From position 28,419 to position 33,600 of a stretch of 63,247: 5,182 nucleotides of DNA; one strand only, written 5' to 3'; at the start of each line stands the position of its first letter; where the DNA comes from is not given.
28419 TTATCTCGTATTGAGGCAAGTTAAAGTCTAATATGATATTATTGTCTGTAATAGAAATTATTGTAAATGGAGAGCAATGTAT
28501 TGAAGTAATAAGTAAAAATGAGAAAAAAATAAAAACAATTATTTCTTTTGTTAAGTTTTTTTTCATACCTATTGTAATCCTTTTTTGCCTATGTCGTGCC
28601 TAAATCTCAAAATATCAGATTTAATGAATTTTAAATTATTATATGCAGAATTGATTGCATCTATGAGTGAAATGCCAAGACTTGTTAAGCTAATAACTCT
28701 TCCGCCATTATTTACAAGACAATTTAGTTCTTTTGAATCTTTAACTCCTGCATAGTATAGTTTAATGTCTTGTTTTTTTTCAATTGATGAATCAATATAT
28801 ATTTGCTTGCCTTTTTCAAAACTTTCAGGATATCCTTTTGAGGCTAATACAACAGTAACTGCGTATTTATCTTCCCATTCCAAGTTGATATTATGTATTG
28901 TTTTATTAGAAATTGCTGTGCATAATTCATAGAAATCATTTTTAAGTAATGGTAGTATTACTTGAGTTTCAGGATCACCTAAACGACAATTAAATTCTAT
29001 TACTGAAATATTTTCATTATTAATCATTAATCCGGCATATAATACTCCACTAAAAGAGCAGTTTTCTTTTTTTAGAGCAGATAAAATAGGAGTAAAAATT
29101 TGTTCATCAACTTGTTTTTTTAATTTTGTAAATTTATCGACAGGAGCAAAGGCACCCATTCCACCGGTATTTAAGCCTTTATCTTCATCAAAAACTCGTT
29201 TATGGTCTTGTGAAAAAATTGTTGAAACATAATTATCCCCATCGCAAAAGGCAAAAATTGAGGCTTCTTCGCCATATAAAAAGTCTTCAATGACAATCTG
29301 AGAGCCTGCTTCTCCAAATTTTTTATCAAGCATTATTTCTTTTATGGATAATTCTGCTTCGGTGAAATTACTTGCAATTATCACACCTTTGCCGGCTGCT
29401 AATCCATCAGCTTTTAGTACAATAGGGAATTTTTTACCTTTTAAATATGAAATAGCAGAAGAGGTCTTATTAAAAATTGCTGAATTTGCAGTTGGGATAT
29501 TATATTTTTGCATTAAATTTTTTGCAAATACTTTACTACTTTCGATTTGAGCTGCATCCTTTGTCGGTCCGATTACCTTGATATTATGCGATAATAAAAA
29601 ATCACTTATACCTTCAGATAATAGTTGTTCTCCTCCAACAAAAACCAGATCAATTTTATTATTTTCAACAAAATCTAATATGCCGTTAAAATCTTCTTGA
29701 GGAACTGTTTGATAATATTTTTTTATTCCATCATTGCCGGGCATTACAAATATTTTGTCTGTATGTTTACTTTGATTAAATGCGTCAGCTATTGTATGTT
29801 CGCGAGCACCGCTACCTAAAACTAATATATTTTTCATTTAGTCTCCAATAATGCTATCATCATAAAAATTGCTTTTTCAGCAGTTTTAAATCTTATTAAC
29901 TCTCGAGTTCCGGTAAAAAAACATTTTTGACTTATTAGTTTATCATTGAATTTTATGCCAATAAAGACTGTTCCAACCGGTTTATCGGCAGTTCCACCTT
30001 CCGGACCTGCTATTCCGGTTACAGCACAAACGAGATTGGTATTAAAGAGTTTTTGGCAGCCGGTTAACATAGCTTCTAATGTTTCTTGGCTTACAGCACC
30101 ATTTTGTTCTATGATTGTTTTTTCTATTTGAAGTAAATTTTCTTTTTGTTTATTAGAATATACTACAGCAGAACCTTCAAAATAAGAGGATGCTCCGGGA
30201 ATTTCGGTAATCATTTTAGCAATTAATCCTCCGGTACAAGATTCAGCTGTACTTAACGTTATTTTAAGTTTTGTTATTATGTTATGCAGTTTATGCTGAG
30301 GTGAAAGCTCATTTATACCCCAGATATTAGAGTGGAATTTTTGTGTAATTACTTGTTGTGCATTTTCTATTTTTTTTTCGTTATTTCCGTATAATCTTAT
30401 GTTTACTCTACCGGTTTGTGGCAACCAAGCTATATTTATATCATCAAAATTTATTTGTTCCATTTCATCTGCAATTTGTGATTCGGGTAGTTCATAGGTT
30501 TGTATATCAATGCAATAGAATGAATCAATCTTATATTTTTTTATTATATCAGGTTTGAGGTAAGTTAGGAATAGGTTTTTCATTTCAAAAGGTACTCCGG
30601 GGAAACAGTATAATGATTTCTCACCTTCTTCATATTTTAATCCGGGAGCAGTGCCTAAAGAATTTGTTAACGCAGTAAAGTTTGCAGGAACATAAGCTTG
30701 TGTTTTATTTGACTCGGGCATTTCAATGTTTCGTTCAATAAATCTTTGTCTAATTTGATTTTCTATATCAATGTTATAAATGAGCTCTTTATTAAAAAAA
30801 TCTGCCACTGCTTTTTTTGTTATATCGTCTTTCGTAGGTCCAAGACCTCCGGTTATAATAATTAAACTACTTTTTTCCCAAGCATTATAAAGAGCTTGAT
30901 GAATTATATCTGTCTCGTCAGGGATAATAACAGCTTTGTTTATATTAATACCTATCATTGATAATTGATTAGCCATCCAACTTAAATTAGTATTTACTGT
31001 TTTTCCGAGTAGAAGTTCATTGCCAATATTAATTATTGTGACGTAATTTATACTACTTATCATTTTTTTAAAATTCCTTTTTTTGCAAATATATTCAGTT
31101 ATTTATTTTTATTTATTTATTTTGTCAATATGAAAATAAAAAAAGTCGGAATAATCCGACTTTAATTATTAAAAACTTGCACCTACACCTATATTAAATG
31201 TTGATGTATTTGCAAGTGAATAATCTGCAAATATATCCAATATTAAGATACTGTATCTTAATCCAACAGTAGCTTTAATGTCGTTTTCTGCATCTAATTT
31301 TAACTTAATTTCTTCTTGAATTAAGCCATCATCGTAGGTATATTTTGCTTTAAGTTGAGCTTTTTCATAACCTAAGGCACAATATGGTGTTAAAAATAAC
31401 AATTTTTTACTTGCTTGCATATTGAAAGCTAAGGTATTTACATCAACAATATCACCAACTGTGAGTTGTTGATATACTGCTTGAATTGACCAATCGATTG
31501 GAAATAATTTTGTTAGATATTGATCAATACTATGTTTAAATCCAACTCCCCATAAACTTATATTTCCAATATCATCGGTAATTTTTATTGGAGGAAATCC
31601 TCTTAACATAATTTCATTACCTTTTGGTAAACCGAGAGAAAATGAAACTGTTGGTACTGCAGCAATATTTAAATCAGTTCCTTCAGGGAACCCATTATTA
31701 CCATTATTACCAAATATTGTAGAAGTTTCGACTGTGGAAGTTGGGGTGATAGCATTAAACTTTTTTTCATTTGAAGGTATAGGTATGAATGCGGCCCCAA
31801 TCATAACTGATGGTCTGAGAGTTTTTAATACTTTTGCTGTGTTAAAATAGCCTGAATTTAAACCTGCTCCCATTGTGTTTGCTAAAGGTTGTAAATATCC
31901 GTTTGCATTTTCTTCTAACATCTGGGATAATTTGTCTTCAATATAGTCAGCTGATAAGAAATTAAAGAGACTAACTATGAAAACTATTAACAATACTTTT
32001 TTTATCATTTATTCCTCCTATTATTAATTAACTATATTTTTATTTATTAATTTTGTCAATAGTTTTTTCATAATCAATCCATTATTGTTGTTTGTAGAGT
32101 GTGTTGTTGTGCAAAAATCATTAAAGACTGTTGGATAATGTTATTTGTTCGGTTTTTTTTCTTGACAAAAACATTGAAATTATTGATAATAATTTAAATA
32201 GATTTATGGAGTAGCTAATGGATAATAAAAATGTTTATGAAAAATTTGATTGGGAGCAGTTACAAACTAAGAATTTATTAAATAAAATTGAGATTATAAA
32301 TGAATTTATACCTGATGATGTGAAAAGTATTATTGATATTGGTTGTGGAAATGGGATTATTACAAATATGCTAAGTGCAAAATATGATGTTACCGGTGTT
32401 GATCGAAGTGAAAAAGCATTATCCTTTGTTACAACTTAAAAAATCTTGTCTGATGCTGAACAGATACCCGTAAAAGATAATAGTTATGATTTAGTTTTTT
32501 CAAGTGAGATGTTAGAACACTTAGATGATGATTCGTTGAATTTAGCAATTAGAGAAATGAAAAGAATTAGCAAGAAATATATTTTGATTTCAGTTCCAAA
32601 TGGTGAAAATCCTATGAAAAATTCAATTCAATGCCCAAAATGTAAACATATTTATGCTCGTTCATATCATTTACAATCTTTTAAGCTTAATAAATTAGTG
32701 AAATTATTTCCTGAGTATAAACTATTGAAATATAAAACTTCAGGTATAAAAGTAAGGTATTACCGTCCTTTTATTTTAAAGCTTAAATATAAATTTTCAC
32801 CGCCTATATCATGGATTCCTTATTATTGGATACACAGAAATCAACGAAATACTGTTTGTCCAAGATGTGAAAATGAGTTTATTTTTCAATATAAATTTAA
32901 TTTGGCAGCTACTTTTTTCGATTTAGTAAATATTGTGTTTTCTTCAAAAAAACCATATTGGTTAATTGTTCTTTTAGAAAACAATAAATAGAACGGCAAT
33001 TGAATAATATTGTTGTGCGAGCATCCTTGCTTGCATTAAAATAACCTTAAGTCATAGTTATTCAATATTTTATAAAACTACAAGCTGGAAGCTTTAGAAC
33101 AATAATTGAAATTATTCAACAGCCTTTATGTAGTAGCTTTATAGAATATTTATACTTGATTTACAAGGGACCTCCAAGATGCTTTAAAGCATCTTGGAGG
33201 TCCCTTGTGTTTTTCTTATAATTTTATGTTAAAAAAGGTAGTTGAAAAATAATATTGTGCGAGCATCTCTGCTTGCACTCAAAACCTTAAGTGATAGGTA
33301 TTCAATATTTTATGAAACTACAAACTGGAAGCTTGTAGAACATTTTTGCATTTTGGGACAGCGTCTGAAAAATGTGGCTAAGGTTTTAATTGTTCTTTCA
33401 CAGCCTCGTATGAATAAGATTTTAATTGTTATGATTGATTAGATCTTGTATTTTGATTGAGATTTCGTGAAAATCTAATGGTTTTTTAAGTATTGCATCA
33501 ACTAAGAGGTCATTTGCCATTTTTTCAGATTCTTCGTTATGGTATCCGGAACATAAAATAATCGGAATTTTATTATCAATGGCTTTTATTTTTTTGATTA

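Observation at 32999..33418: Dense, unrecognised intergenic element family built on a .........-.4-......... hairpin (9 loci in this window)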

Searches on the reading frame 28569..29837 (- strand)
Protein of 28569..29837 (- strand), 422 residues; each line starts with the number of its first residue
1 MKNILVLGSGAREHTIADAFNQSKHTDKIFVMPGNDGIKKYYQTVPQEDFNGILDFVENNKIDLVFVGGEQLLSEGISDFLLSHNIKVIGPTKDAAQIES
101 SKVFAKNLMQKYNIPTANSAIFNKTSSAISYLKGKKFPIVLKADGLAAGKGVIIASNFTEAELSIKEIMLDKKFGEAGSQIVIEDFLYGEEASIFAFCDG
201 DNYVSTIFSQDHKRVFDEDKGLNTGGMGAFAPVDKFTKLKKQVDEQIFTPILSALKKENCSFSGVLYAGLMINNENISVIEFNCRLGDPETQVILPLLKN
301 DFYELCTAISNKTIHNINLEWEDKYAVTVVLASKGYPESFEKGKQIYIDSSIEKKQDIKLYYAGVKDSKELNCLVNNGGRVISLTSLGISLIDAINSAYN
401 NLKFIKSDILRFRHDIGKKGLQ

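Call 20: search_protein_families(library=pfam, proteins=[window:28569-29837:-])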
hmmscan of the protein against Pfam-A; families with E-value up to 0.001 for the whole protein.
window:28569-29837:- (422 aa): 6 families
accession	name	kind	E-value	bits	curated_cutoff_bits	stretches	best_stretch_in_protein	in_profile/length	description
PF01071.24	GARS_A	-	1.3e-71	240.9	27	1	100-291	1-194/194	Phosphoribosylglycinamide synthetase, ATP-grasp (A) domain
PF02844.21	GARS_N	-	4.4e-30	104.8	29.5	1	3-99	2-100/100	Phosphoribosylglycinamide synthetase, N domain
PF02843.22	GARS_C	-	6.3e-22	78.1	34.8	1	326-419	1-92/92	Phosphoribosylglycinamide synthetase, C domain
PF02786.22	CPSase_L_D2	-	1.9e-05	24.7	19.8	1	102-210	2-113/211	Carbamoyl-phosphate synthase L chain, ATP binding domain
PF02655.19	ATP-grasp_3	-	5.6e-05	23.7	23.2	1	105-286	8-157/160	ATP-grasp domain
PF13535.11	ATP-grasp_4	-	0.00074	19.6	27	0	136-212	2-88/160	ATP-grasp domain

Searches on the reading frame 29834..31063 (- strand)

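Call 20: search_protein_families(library=pfam, proteins=[window:29834-31063:-])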
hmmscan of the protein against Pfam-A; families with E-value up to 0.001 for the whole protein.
window:29834-31063:- (409 aa): 2 families
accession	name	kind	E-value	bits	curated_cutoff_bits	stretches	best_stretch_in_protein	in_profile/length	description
PF02464.23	CinA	-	6.9e-49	165.9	23.5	1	257-404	6-153/155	Competence-damaged protein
PF00994.29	MoCF_biosynth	-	5.4e-30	104.4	26.6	1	10-173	2-142/144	Probable molybdopterin binding domain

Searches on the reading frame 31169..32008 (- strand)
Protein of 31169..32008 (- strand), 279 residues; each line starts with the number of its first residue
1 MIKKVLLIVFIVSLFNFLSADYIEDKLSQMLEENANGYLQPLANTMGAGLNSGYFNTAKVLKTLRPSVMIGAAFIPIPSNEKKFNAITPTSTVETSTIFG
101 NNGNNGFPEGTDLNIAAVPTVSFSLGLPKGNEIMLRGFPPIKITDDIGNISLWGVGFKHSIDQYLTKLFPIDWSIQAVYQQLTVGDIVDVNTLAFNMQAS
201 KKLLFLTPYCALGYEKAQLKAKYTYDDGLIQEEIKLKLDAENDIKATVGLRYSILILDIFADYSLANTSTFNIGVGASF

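Call 20: search_protein_families(library=pfam, proteins=[window:31169-32008:-])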
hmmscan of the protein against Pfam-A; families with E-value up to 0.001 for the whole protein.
window:31169-32008:- (279 aa): 1 family
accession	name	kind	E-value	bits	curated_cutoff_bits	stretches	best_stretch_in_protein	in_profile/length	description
PF20230.4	DUF6588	-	7e-54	183.5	27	1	3-279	2-319/319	Family of unknown function (DUF6588)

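Call 41: find_encoding_contigs(protein=window:31169-32008:-, flank=6000, max_places=10)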
Protein window:31169-32008:- (279 aa): 18 contigs read that carry it; 10 places shown.
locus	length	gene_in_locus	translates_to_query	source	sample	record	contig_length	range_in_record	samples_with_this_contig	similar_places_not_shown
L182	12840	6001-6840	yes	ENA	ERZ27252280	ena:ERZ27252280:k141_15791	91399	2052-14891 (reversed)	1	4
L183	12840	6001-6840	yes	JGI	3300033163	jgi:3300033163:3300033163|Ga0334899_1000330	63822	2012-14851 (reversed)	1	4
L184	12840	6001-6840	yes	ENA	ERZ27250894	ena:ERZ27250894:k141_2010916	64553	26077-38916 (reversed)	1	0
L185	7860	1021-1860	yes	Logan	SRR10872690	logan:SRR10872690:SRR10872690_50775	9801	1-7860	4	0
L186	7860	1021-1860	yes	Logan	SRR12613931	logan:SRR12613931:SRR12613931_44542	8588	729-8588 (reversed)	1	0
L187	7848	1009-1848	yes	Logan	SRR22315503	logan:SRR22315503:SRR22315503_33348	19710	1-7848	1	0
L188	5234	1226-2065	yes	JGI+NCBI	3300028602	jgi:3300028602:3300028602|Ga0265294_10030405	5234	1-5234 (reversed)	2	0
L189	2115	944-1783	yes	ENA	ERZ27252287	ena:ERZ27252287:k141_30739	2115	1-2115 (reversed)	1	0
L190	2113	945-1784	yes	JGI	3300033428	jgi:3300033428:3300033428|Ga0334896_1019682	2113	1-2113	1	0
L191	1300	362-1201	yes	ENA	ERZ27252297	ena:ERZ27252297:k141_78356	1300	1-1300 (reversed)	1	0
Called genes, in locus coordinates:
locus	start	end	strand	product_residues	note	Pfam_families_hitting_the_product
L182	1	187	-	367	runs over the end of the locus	PF00364:Biotin_lipoyl (faint), PF25917:BSH_RND, PF25973:BSH_CzcB (weak), PF25967:RND-MFP_C, PF25989:YknX_C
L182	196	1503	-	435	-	PF02321:OEP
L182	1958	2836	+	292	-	PF08668:HDOD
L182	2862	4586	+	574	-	PF00989:PAS (faint), PF13426:PAS_9 (weak), PF00512:HisKA, PF02518:HATPase_c, PF00072:Response_reg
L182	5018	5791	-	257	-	PF13489:Methyltransf_23, PF13847:Methyltransf_31, PF08241:Methyltransf_11, PF08242:Methyltransf_12 (weak), PF13649:Methyltransf_25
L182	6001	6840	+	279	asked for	PF20230:DUF6588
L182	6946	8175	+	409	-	PF00994:MoCF_biosynth, PF02464:CinA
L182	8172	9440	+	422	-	PF02844:GARS_N, PF01071:GARS_A, PF02786:CPSase_L_D2 (faint), PF02843:GARS_C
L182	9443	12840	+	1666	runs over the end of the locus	PF08126:Propeptide_C25, PF01364:Peptidase_C25, PF13860:FlgD_ig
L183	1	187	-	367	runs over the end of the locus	PF00364:Biotin_lipoyl (faint), PF25917:BSH_RND, PF25973:BSH_CzcB (weak), PF25967:RND-MFP_C, PF25989:YknX_C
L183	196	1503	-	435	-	PF02321:OEP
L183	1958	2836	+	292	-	PF08668:HDOD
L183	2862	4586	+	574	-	PF00989:PAS (faint), PF13426:PAS_9 (weak), PF00512:HisKA, PF02518:HATPase_c, PF00072:Response_reg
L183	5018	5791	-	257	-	PF13489:Methyltransf_23, PF13847:Methyltransf_31, PF08241:Methyltransf_11, PF08242:Methyltransf_12 (weak), PF13649:Methyltransf_25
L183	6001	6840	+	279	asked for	PF20230:DUF6588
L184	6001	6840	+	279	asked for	PF20230:DUF6588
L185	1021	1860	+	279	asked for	PF20230:DUF6588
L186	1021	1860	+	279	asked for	PF20230:DUF6588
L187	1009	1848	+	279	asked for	PF20230:DUF6588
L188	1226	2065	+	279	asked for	PF20230:DUF6588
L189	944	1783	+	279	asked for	PF20230:DUF6588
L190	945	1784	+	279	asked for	PF20230:DUF6588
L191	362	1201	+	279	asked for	PF20230:DUF6588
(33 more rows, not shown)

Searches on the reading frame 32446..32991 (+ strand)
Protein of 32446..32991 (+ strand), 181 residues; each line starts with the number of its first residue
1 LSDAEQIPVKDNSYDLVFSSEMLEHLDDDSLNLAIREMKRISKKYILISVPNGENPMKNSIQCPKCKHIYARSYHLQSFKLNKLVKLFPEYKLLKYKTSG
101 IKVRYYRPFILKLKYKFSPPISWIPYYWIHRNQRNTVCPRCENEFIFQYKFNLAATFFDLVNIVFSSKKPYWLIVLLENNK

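Call 19: search_protein_families(library=pfam, proteins=[window:32446-32991:+])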
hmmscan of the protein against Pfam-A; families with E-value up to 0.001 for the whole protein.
window:32446-32991:+ (181 aa): 2 families
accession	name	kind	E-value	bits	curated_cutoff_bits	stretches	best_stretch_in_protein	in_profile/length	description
PF08241.18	Methyltransf_11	-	3.1e-08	34.6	21.2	1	2-44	49-89/95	Methyltransferase domain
PF13649.12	Methyltransf_25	-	3e-06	28.3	27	1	2-43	53-94/97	Methyltransferase domain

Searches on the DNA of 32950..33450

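Call 52: search_rna_families(source=window, start=32950, end=33450, threshold=evalue, max_evalue=10)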
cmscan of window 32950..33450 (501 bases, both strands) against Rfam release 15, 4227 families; matches with E-value up to 10: 34.
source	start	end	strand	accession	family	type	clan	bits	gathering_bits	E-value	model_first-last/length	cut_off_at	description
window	33160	33210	+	RF04157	MIR9486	Gene; miRNA;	-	34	100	3.3e-05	1-119/119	no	MIR9486 microRNA precursor family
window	33140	33235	-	RF01483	rli56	Cis-reg;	-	33.2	47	0.00074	1-100/100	no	Listeria sRNA rli56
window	33137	33231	+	RF01483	rli56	Cis-reg;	-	30.8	47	0.0028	1-100/100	no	Listeria sRNA rli56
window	33161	33211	-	RF04157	MIR9486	Gene; miRNA;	-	29.9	100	0.00041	1-119/119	no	MIR9486 microRNA precursor family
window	33163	33210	+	RF03601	MIR7993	Gene; miRNA;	-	28.2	100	0.0047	1-138/138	no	MIR7993 microRNA precursor family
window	33158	33260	-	RF01606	plasmodium_snoR31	Gene; snRNA; snoRNA; HACA-box;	-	27.4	60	0.13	1-145/145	no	small nucleolar RNA snoR31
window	33109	33210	-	RF02434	SpF39_sRNA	Gene; sRNA;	-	27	60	0.27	1-109/109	no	Streptococcus sRNA SpF39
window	33163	33208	-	RF04049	MIR7127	Gene; miRNA;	-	25.9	100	0.0099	1-132/132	no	MIR7127 microRNA precursor family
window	33145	33226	+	RF04205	MIR2606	Gene; miRNA;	-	24.4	139.7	0.26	1-165/165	no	MIR2606 microRNA precursor family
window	33162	33209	+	RF04117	MIR5200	Gene; miRNA;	-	24.1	70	0.019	1-92/92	no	MIR5200 microRNA precursor family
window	33301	33350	+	RF01827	SAR11_0636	Gene; sRNA;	-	24.1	67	0.15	1-90/90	no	SAR11_0636 sRNA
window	33165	33206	-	RF00955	mir-1829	Gene; miRNA;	-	23.7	60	0.03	1-58/58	no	mir-1829 microRNA precursor family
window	33167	33237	-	RF02844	RefA9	Gene; antisense;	-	22.4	49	0.44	1-64/64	no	Enterococcus sRNA A9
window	33151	33217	+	RF04079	MIR161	Gene; miRNA;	-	22.2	90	0.028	1-136/136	no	MIR161 microRNA precursor family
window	33140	33228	+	RF03826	MIR825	Gene; miRNA;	-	22.2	160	0.13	1-146/146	no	MIR825 microRNA precursor family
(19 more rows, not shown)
